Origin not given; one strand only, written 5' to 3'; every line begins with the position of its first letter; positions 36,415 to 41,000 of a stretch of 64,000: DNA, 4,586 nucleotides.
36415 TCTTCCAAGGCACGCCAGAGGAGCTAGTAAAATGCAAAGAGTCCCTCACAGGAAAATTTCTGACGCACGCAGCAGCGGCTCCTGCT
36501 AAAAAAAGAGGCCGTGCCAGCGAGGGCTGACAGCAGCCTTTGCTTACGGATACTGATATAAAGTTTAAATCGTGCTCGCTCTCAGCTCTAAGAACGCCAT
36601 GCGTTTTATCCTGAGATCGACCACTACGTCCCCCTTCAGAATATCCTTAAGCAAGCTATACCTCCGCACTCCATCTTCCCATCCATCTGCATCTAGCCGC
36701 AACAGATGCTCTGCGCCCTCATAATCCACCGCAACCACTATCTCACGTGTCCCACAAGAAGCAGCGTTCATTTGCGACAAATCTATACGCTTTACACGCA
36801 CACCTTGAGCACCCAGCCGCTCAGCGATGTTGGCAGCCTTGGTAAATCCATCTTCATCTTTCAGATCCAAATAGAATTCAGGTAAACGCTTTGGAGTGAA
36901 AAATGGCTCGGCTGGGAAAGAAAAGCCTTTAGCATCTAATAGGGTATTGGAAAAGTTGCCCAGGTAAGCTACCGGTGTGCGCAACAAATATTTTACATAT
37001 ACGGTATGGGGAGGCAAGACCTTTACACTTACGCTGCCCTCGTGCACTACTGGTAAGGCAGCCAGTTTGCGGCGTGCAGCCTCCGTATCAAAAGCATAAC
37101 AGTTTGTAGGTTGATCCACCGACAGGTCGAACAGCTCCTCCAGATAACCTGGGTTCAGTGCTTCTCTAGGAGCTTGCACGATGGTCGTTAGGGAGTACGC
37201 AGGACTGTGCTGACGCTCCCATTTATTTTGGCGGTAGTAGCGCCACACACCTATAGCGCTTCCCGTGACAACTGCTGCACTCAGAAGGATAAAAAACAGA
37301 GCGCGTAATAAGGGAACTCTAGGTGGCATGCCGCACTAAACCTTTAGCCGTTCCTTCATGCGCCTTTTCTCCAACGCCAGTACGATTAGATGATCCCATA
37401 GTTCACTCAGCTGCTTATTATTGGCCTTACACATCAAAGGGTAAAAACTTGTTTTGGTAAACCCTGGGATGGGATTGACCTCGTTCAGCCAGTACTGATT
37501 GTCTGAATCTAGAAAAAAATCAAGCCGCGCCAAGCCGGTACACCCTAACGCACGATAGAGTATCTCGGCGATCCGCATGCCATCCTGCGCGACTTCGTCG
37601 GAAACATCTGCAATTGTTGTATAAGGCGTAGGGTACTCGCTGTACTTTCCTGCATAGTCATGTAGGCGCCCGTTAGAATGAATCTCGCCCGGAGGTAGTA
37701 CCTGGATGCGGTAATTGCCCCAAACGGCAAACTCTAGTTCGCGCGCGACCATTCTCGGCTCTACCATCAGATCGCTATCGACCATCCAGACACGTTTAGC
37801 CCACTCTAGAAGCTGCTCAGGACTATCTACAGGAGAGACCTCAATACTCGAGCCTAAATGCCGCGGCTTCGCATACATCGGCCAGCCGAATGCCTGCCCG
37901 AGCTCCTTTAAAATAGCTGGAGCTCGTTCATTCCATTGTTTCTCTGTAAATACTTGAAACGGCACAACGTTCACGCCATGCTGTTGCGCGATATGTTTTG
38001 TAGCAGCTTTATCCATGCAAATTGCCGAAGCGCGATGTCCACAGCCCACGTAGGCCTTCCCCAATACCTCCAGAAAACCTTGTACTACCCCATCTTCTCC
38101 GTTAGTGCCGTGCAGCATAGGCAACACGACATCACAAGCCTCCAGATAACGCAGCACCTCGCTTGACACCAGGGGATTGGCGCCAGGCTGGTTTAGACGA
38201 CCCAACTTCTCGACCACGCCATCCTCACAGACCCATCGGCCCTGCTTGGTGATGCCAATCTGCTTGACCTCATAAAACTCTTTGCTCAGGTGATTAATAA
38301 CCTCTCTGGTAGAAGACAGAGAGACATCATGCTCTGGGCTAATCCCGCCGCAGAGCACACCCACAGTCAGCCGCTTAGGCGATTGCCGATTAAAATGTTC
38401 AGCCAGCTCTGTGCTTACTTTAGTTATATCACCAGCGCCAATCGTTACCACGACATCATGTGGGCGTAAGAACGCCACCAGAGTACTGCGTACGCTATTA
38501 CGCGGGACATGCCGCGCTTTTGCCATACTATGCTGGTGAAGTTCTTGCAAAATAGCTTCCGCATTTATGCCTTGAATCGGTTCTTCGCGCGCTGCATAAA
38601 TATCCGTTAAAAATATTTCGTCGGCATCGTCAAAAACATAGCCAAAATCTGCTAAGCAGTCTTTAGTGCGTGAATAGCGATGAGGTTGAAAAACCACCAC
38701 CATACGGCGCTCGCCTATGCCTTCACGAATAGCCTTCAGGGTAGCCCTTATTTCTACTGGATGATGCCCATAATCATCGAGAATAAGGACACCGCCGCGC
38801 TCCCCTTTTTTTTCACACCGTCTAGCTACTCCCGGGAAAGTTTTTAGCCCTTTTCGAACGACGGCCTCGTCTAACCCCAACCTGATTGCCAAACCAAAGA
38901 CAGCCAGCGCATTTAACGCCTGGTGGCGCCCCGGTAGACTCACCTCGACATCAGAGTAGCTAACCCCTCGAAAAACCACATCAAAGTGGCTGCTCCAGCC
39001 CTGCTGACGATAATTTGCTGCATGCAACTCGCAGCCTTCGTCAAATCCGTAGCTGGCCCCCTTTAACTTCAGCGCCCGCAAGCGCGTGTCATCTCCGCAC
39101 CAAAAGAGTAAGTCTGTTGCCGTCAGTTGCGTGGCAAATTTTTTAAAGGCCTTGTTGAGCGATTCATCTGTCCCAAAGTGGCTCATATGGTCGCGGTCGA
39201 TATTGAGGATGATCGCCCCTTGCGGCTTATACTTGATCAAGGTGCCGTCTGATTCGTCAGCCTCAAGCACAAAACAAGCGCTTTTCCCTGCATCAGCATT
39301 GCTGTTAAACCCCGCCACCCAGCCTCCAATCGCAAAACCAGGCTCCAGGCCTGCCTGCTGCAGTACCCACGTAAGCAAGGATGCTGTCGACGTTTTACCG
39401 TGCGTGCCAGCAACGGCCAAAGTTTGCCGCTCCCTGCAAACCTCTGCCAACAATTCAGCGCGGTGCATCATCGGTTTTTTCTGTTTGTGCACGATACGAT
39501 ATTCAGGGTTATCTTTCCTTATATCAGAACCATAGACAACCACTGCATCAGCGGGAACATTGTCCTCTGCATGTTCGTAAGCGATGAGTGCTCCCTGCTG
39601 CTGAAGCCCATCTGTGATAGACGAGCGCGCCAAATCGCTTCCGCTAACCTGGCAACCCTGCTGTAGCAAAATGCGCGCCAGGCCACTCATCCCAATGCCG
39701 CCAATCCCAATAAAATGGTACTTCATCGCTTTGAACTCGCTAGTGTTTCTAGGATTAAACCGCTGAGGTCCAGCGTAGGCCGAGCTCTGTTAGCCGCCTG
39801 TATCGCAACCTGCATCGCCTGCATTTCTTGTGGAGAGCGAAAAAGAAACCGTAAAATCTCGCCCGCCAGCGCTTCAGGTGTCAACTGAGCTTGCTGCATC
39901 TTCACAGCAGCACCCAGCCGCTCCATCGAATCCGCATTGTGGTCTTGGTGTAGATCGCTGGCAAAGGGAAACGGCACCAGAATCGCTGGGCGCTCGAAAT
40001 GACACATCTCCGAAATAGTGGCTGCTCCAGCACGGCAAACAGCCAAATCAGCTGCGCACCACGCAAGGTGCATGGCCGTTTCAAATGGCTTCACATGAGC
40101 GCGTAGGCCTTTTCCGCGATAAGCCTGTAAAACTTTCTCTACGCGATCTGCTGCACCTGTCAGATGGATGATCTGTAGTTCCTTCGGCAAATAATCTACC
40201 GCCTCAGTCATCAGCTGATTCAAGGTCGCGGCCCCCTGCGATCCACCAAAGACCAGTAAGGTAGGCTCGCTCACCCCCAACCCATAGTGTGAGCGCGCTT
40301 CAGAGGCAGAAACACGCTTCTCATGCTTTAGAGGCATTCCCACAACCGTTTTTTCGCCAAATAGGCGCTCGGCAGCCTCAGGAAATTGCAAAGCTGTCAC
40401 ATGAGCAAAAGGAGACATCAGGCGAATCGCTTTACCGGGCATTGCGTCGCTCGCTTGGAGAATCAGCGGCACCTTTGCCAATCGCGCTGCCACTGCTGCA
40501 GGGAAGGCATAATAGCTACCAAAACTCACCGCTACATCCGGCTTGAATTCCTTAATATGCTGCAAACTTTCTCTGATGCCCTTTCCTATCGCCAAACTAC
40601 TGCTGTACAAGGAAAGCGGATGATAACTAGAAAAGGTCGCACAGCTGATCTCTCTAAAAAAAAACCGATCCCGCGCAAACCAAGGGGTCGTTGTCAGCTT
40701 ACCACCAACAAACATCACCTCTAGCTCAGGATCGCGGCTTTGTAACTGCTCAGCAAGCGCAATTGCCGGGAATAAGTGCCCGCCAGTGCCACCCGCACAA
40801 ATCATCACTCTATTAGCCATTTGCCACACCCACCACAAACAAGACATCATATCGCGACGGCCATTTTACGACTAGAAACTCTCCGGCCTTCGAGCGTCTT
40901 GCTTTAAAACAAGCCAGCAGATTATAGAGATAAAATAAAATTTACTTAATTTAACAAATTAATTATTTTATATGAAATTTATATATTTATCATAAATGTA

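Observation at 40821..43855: Conserved chlamydial dcw cluster is split between ftsW and murG by a 3-kb insertion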

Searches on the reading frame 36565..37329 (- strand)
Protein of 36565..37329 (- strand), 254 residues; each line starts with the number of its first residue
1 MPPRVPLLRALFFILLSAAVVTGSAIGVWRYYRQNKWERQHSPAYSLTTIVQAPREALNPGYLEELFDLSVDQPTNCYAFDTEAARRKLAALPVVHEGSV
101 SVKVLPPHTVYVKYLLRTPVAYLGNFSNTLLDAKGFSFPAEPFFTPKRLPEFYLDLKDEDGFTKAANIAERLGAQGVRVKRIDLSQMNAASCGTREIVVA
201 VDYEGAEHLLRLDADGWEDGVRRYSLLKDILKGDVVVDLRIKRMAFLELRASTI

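Call 3: search_protein_families(library=pfam, proteins=[window:36565-37329:-])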
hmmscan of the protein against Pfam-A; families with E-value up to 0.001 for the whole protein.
window:36565-37329:- (254 aa): 0 families

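Call 28: search_protein_families(library=ncbifam, max_evalue=0.01, proteins=[window:36565-37329:-])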
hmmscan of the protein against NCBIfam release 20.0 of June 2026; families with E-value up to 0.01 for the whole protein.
window:36565-37329:- (254 aa): 1 family
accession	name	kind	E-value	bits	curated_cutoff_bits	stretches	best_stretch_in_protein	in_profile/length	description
NF004039.0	PRK05529.1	equivalog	1.6e-05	24.2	353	1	41-140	57-153/255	cell division protein FtsQ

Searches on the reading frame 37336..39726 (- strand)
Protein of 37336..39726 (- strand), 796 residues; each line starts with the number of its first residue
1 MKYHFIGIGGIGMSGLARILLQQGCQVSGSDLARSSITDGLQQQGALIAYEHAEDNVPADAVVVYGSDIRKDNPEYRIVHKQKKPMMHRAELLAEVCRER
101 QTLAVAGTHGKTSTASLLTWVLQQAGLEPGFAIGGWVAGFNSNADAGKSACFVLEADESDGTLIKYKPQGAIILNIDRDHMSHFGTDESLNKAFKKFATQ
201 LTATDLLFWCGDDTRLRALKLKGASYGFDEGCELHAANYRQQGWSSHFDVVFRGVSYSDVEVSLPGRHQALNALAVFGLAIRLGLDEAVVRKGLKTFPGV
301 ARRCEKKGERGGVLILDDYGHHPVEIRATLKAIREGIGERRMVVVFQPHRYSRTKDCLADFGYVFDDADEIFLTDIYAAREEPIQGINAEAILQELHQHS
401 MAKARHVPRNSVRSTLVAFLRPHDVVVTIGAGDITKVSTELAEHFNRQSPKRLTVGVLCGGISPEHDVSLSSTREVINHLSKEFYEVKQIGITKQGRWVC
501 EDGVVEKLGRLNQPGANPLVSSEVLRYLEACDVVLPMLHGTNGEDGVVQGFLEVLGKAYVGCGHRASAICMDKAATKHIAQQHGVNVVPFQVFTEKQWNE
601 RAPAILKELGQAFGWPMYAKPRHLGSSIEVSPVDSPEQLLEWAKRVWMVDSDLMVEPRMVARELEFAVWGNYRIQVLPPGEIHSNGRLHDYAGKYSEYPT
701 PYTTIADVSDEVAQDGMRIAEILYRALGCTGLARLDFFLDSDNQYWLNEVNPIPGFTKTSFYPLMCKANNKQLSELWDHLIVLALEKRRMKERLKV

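Call 3: search_protein_families(library=pfam, proteins=[window:37336-39726:-])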
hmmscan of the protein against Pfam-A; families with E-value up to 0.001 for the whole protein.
window:37336-39726:- (796 aa): 5 families
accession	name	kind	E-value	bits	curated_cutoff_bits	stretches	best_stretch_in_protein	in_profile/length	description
PF07478.18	Dala_Dala_lig_C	-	1.3e-48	165.7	24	1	580-781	2-203/204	D-ala D-ala ligase C-terminus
PF01820.27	Dala_Dala_lig_N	-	8.8e-28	97.7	34.6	1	455-562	2-121/121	D-ala D-ala ligase N-terminus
PF01225.30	Mur_ligase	-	9.3e-25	87.3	21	1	2-99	1-93/95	Mur ligase family, catalytic domain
PF08245.18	Mur_ligase_M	-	2.8e-20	73.6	24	1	105-279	1-199/200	Mur ligase middle domain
PF02875.26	Mur_ligase_C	-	5.3e-19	69.7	28.4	1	302-432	1-127/127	Mur ligase, glutamate ligase domain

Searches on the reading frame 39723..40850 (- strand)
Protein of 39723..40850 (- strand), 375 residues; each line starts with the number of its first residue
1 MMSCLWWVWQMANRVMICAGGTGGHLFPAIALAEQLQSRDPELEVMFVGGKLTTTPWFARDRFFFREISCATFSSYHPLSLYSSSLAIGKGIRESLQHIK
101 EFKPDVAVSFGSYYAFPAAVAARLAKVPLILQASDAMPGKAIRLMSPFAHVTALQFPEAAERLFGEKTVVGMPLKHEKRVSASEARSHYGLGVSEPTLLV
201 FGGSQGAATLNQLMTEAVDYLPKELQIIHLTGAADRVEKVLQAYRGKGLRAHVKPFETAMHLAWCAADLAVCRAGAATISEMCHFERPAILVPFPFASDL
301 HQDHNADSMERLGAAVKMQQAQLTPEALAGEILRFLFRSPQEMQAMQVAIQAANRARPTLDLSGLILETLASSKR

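Call 3: search_protein_families(library=pfam, proteins=[window:39723-40850:-])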
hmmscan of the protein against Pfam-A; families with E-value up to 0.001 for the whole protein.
window:39723-40850:- (375 aa): 3 families
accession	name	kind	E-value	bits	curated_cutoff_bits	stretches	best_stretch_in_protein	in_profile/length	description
PF04101.22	Glyco_tran_28_C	-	4.8e-37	128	22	1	197-347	1-152/166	Glycosyltransferase family 28 C-terminal domain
PF03033.26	Glyco_transf_28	-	2.2e-25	89.8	26.2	1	15-150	1-135/139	Glycosyltransferase family 28 N-terminal domain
PF13579.12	Glyco_trans_4_4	-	8.3e-05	23.4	29.7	1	91-149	59-117/158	Glycosyl transferase 4-like domain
